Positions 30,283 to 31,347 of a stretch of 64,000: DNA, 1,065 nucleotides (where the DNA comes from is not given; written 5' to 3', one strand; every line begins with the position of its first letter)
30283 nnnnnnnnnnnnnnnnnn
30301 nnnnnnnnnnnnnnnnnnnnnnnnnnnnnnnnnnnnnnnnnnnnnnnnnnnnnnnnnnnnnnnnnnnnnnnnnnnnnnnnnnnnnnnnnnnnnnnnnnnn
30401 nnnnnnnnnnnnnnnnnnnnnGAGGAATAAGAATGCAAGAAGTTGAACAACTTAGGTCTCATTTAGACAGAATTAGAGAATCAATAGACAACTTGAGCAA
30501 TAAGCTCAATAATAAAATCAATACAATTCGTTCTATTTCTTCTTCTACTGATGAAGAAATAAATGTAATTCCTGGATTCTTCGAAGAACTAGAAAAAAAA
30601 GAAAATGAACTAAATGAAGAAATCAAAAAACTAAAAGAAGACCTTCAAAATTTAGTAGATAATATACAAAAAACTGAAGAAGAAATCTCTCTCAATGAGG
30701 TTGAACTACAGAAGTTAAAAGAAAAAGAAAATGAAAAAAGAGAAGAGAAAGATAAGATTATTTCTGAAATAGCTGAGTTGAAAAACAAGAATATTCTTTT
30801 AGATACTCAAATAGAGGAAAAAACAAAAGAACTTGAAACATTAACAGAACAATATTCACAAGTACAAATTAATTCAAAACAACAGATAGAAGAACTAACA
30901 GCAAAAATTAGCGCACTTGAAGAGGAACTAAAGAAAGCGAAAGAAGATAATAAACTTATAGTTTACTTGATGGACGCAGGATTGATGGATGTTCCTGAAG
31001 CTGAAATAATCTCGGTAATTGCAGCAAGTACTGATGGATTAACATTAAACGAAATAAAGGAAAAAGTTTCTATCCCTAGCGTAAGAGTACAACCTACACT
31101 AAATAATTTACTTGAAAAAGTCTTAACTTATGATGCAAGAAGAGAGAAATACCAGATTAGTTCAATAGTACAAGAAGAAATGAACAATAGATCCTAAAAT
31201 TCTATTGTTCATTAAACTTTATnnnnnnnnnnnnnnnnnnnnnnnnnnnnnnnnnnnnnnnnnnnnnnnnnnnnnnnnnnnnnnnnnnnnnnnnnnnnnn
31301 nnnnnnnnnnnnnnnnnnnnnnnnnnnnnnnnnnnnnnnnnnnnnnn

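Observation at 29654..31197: Tandem pair of coiled-coil + winged-helix-like paralogues of unknown function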

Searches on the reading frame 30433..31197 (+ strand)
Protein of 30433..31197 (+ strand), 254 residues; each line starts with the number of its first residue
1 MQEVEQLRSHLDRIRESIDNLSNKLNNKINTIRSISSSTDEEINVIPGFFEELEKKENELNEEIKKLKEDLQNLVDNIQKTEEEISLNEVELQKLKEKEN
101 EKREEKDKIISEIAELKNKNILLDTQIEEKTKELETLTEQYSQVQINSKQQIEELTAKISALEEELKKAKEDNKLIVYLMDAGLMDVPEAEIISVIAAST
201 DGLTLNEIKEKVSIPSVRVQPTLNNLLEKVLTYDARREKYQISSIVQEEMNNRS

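Call 3: search_protein_families(library=pfam, proteins=[window:30433-31197:+], max_evalue=1)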
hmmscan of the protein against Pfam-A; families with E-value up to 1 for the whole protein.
window:30433-31197:+ (254 aa): 39 families (the best 25 are shown)
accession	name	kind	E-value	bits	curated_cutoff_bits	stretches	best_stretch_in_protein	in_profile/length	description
PF05557.18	MAD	-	9e-06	24.8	30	1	5-175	51-215/661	Mitotic checkpoint protein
PF04108.17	ATG17_like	-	4e-05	23.7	43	1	5-174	115-285/355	Autophagy protein ATG17-like domain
PF03836.20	RasGAP_C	-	4.9e-05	23.9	26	1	17-125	26-133/137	RasGAP C-terminus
PF03954.19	Lectin_N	-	0.00041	20.7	28.3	1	5-79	60-131/140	Hepatic lectin, N-terminal domain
PF13874.11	Nup54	-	0.015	15.8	30.5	1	49-158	30-139/140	Nucleoporin complex subunit 54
PF14362.11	DUF4407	-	0.019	14.7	31.3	0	49-171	131-230/297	Domain of unknown function (DUF4407)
PF08702.15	Fib_alpha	-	0.023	15.3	29.9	1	6-104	32-130/143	Fibrinogen alpha/beta chain family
PF12329.13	TMF_DNA_bd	-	0.037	14.5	35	1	51-102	22-73/74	TATA element modulatory factor 1 DNA binding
PF01978.25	TrmB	-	0.037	14.3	25.6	1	199-231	19-51/68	Sugar-specific transcriptional regulator TrmB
PF04728.18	LPP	-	0.044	14.6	29.1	0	149-172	13-36/53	Lipoprotein leucine-zipper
PF07926.17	TPR_MLP1_2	-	0.052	14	36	1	56-176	2-122/129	TPR/MLP1/MLP2-like protein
PF03961.19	FapA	-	0.057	13.4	31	1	3-87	157-237/272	Flagellar Assembly Protein A beta solenoid domain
PF08614.16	ATG16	-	0.058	14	33.7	1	40-174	71-182/200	Autophagy protein 16 (ATG16)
PF04513.17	Baculo_PEP_C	-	0.083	13.4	38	1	7-80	18-92/140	Baculovirus polyhedron envelope protein, PEP, C terminus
PF01544.23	CorA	-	0.09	12.5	27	0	41-171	86-213/292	CorA-like Mg2+ transporter protein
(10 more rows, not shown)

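Call 4: search_protein_families(library=ncbifam, proteins=[window:30433-31197:+], max_evalue=1)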
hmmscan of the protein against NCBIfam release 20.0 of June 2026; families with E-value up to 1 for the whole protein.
window:30433-31197:+ (254 aa): 37 families (the best 25 are shown)
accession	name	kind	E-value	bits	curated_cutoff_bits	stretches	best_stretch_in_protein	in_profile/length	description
TIGR02169.1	SMC_prok_A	equivalog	2.7e-08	32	729.4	1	3-171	253-414/1165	chromosome segregation protein SMC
TIGR02168.1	SMC_prok_B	equivalog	1.9e-07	29.2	567.35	1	3-173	243-416/1181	chromosome segregation protein SMC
NF045487.1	ASRP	equivalog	4e-06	25.7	300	1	3-171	318-474/593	archaea-specific SMC-related protein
NF045780.1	TrlF_fam_ATP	equivalog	8.2e-06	24.8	350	1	4-172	507-705/944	TrlF family AAA-like ATPase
TIGR04523.1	Mplasa_alph_rch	subfamily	8.9e-06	23.9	270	2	3-119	41-153/745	helix-rich protein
NF002572.0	PRK02224.1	equivalog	2.2e-05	23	1087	1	7-182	204-451/888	DNA double-strand break repair ATPase Rad50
NF041035.1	Rad50_Halo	equivalog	0.0002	19.9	1000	1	3-172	221-385/883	DNA double-strand break repair ATPase Rad50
TIGR04211.1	SH3_and_anchor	equivalog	0.0009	18.9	65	2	2-86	73-163/198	TIGR04211 family SH3 domain-containing protein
TIGR02559.1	HrpB7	equivalog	0.001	19.4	134.4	1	3-101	37-132/158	type III secretion protein HrpB7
NF043058.1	T4SS_LegC2C7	subfamily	0.0016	17.5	350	1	51-171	118-238/348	LegC2/C7 family Dot/Icm T4SS effector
NF011925.1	PRK15396.1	subfamily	0.0076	16.5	108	0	3-27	26-50/78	major outer membrane lipoprotein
NF041378.1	XopZ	subfamily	0.01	13.8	1300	1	8-173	167-315/1292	XopZ family type III secretion system effector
TIGR00606.1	rad50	subfamily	0.012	13.3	453.75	1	5-174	635-806/1311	DNA repair protein Rad50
NF008691.0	PRK11713.1-4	equivalog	0.035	13.2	279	1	93-179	117-202/252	16S rRNA (uracil(1498)-N(3))-methyltransferase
TIGR04527.1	mycoplas_twoTM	subfamily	0.039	13.6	125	0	19-115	36-121/248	MG_279/MG_280 family protein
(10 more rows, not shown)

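Call 6: find_homologous_proteins(query=window:30433-31197:+, max_evalue=0.001)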
Query window:30433-31197:+ (254 aa): 69 proteins with E <= 0.001 among 5883 candidates.
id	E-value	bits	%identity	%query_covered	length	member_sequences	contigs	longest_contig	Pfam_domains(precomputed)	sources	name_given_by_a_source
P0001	6.0e-117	407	89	100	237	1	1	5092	-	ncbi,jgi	ncbi:MAG: hypothetical protein ACTSRR_12670 [Candidatus Heimdallarchaeaceae archaeon]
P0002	8.6e-64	233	50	100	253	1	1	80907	-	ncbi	-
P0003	8.4e-44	168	42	91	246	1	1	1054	-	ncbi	-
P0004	8.2e-43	165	41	97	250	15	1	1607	-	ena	-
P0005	8.1e-42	161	42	95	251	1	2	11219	-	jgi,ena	-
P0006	3.6e-41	159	39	99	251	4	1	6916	-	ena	-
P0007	5.7e-41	159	40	97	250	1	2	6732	-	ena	-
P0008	6.4e-41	158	40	97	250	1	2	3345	-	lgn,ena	-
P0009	6.9e-41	158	40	98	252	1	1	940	-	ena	-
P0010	1.1e-40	158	40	95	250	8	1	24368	-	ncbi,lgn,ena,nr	ncbi:MAG: hypothetical protein H7641_10315 [Candidatus Heimdallarchaeota archaeon]|nr:hypothetical p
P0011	2.5e-40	157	39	95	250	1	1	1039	-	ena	-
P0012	1.1e-39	154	40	97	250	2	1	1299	-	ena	-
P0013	1.2e-39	154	40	95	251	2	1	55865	-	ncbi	-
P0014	6.6e-39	152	39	98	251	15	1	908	-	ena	-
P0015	7.1e-39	152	39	95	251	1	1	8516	-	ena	-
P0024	8.3e-38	148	38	99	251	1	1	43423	PF28175.1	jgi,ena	-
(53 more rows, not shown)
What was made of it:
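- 30433..31197 (+): Gene B (254 aa): the B-type coiled-coil plus winged-helix protein. 69 homologues, the full-length ones about 250 aa (call 6).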

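Call 7: search_solved_structures(query=window:30433-31197:+, max_evalue=1)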
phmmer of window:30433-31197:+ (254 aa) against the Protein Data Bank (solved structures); distinct sequences matched with E-value up to 1: 6.
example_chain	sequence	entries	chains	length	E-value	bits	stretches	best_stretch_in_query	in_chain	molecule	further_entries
2a4a_A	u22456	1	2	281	0.058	16.4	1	54-191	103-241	deoxyribose-phosphate aldolase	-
8xwx_E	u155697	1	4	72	0.28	14.2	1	56-116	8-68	B-cell receptor-associated protein 31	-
5u0p_2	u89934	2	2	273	0.63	13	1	3-97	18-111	Mediator complex subunit 27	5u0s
28op_Q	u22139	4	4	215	0.66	13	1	16-168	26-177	Centromere protein Q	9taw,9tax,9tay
4jzl_A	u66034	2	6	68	0.72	12.8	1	56-116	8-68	B-cell receptor-associated protein 31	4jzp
6jfv_B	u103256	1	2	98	0.83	12.6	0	56-134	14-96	Keratin, type II cytoskeletal 5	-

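Call 14: find_related_loci(query=A1, collection=genome_contigs, flank=8000)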
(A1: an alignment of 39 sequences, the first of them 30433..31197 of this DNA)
Query A1 (254 aa) in genome_contigs; peptide patterns used: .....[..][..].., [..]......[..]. (x = any residue, [..] = any of these).
85 stretches matched a pattern; 26 encode a relative of the query (tblastn E <= 1e-3); 26 distinct loci.
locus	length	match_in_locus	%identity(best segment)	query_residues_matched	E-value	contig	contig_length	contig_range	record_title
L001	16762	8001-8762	94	1-254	4e-133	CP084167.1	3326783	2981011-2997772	MAG: Candidatus Heimdallarchaeum endolithica isolate PR6 chromosome, complete genome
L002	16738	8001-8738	40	5-250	2e-48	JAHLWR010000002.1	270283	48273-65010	MAG: Candidatus Heimdallarchaeota archaeon isolate 18H4_34 NODE_7_length_270283_cov_44.982559, whole genome shotgun sequ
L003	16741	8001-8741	41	4-250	1e-46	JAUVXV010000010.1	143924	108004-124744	MAG: Candidatus Heimdallarchaeota archaeon isolate CSMAG_1225 CSMAG_1225_k141_1154654_length_143924_cov_16.9966, whole g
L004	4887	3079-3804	40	1-242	2e-46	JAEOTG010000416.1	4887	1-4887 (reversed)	MAG: Candidatus Heimdallarchaeota archaeon isolate YT1_048 k127_80880709, whole genome shotgun sequence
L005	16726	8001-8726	40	1-242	2e-46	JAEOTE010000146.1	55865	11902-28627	MAG: Candidatus Heimdallarchaeota archaeon isolate YT1_029 k127_60392831, whole genome shotgun sequence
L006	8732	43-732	41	21-250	8e-46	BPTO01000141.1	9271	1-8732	MAG: Candidatus Heimdallarchaeota archaeon 8H_bin2 DNA, 8H_mb2_bin2_NODE_341, whole genome shotgun sequence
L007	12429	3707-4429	39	11-251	1e-45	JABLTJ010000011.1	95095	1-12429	MAG: Promethearchaeati archaeon isolate HMA_bin2.96 metabat2_96_fa_scaffold_78, whole genome shotgun sequence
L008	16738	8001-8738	37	5-250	2e-44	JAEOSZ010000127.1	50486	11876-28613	MAG: Candidatus Heimdallarchaeota archaeon isolate YT1_002 k127_65023306, whole genome shotgun sequence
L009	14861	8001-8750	37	1-250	2e-44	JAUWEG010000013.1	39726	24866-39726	MAG: Candidatus Heimdallarchaeota archaeon isolate CSMAG_2184 CSMAG_2184_k141_759033_length_39726_cov_12.0000, whole gen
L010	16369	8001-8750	38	1-250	3e-44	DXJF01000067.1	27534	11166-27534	MAG TPA_asm: Candidatus Heimdallarchaeota archaeon isolate CR1378_bin_8 k127_116370, whole genome shotgun sequence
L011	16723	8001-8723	38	11-251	4e-44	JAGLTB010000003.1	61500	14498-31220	MAG: Candidatus Heimdallarchaeota archaeon isolate RS_9_76 ROV157_9.bin.76.fa_3, whole genome shotgun sequence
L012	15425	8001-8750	38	1-250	1e-43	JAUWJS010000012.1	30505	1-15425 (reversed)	MAG: Candidatus Heimdallarchaeota archaeon isolate CSMAG_2326 CSMAG_2326_k127_2516300_length_30505_cov_107.4248, whole g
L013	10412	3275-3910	40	38-249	4e-43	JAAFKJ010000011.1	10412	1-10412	MAG: Candidatus Heimdallarchaeota archaeon isolate C4.bin.22 k83_88489, whole genome shotgun sequence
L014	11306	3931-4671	36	4-250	2e-43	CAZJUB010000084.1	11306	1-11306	MAG TPA_asm: uncultured archaeon isolate SRP214966_co4_346 genome assembly, contig: NODE_6068_length_11306_cov_39.101680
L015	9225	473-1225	38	1-251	2e-42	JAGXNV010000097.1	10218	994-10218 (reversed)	MAG: Candidatus Heimdallarchaeota archaeon isolate bin51 NODE_98_length_10218_cov_5.626565, whole genome shotgun sequenc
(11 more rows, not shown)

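Call 21: search_protein_families(library=pfam, proteins=[L002:2349-3356:+, L002:3368-4435:+, L002:4791-5849:+, L002:5854-7083:+, L002:8888-10246:+, L002:10285-13266:-, L002:13363-14706:-, L002:91-1071:+, L002:1174-1905:+], max_evalue=0.001)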
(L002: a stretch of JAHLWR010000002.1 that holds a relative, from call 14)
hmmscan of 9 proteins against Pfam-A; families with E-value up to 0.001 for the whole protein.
L002:2349-3356:+ (335 aa): 1 family
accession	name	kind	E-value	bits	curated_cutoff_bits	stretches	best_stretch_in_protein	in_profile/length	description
PF00528.27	BPD_transp_1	-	2e-32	112.9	26.4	1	134-334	3-183/184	Binding-protein-dependent transport system inner membrane component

L002:3368-4435:+ (355 aa): 2 families
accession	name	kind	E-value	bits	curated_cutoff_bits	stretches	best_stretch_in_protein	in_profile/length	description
PF00528.27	BPD_transp_1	-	7.9e-31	107.6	26.4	1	166-354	1-183/184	Binding-protein-dependent transport system inner membrane component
PF12911.12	OppC_N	-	8.2e-11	42.1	23.9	1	32-70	2-40/53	N-terminal TM domain of oligopeptide transport permease C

L002:4791-5849:+ (352 aa): 4 families
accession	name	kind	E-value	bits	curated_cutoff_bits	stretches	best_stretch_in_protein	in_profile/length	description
PF00005.33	ABC_tran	-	2.1e-28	100.1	25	1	30-189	2-137/137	ABC transporter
PF08352.17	oligo_HPY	-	4e-19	69.2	27.1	1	241-303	2-64/65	Oligopeptide/dipeptide transporter, C-terminal region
PF13304.12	AAA_21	-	5.2e-07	30.4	27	1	143-224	194-303/304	AAA domain, putative AbiEii toxin, Type IV TA system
PF02463.25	SMC_N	-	4e-05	23.6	40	1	41-232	26-210/220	RecF/RecN/SMC N terminal domain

L002:5854-7083:+ (409 aa): 4 families
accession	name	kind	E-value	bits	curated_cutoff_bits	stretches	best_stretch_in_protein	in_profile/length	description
PF00005.33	ABC_tran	-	8e-32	111.1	25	1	110-260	2-136/137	ABC transporter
PF08352.17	oligo_HPY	-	1.1e-18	67.8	27.1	1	312-377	1-65/65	Oligopeptide/dipeptide transporter, C-terminal region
PF00485.24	PRK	-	3.9e-05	24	22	1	121-195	1-76/196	Phosphoribulokinase / Uridine kinase family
PF13304.12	AAA_21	-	0.00074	20.1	27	0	227-280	232-288/304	AAA domain, putative AbiEii toxin, Type IV TA system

L002:8888-10246:+ (452 aa): 3 families
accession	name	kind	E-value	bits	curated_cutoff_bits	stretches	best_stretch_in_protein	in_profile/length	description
PF00208.27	ELFV_dehydrog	-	5.9e-90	301.6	23.4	1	205-450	1-241/241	Glutamate/Leucine/Phenylalanine/Valine dehydrogenase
PF02812.23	ELFV_dehydrog_N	-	2.2e-49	166.9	25.3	1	60-187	1-128/129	Glu/Leu/Phe/Val dehydrogenase, dimerisation domain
PF13241.12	NAD_binding_7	-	0.00025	22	22.1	1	231-332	3-75/104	Putative NAD(P)-binding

L002:10285-13266:- (993 aa): 2 families
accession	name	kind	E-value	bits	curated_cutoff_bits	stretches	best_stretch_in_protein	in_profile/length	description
PF01326.24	PPDK_N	-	2.9e-33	116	27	1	435-805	3-313/328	Pyruvate phosphate dikinase, AMP/ATP-binding domain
PF00072.30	Response_reg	-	3.9e-08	33.9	30.2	1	61-128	18-84/111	Response regulator receiver domain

L002:13363-14706:- (447 aa): 4 families
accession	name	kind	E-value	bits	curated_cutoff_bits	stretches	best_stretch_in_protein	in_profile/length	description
PF07690.21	MFS_1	-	3.9e-51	174.5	33.4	2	29-337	2-303/347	Major Facilitator Superfamily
PF13347.12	MFS_2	-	1.7e-18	66.8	27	1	29-364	3-333/427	MFS/sugar transport protein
PF00083.30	Sugar_tr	-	4.1e-08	33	22.3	1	267-431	43-191/452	Sugar (and other) transporter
PF01306.25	LacY_symp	-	0.0001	21.7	24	1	22-215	10-197/413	LacY proton/sugar symporter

L002:91-1071:+ (326 aa): 0 families

L002:1174-1905:+ (243 aa): 3 families
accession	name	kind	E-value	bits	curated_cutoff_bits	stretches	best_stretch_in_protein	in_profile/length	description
PF00005.33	ABC_tran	-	1e-34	120.5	25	1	25-173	1-136/137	ABC transporter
PF13304.12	AAA_21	-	0.00012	22.7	27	0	38-139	2-104/304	AAA domain, putative AbiEii toxin, Type IV TA system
PF13555.12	AAA_29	-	0.00074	19.7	27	0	30-63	17-50/61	P-loop containing region of AAA domain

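Call 23: predict_structure(alignment_id=A1)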
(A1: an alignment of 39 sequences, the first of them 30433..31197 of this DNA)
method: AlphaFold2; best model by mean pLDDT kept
length: 254 residues; sequences in the alignment: 39
mean_pLDDT: 87.3   pTM: 0.34
mean pLDDT of the five models: 87.3, 86.8, 82.8, 81.3, 80.7
residues with pLDDT >= 90: 117; 70-90: 115; 50-70: 20; < 50: 2
segments of 3 or more residues with pLDDT < 50: none
pLDDT, mean of each block of 10 residues (from residue 1): 81 89 90 85 83 91 95 97 97 97 98 98 97 96 96 94 85 67 70 79 85 84 84 86 73 53
secondary structure, 60 per line:
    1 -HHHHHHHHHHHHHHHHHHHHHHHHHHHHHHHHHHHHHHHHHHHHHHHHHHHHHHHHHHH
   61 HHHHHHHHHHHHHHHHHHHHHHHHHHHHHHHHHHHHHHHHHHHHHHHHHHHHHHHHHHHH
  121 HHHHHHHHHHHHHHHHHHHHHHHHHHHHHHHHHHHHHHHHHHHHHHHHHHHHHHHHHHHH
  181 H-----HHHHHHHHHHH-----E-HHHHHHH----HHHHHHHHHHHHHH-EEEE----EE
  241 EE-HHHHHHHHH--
elements in order: H2-181 H187-197 H205-211 H216-229 E231-234 E239-242 H244-252
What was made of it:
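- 30433..31197 (+): AF2 model has pLDDT 87 (call 23).
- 30991..31188 (+): B winged-helix domain (residues 187-252), including a short C-terminal helix. AF2 model (call 23).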
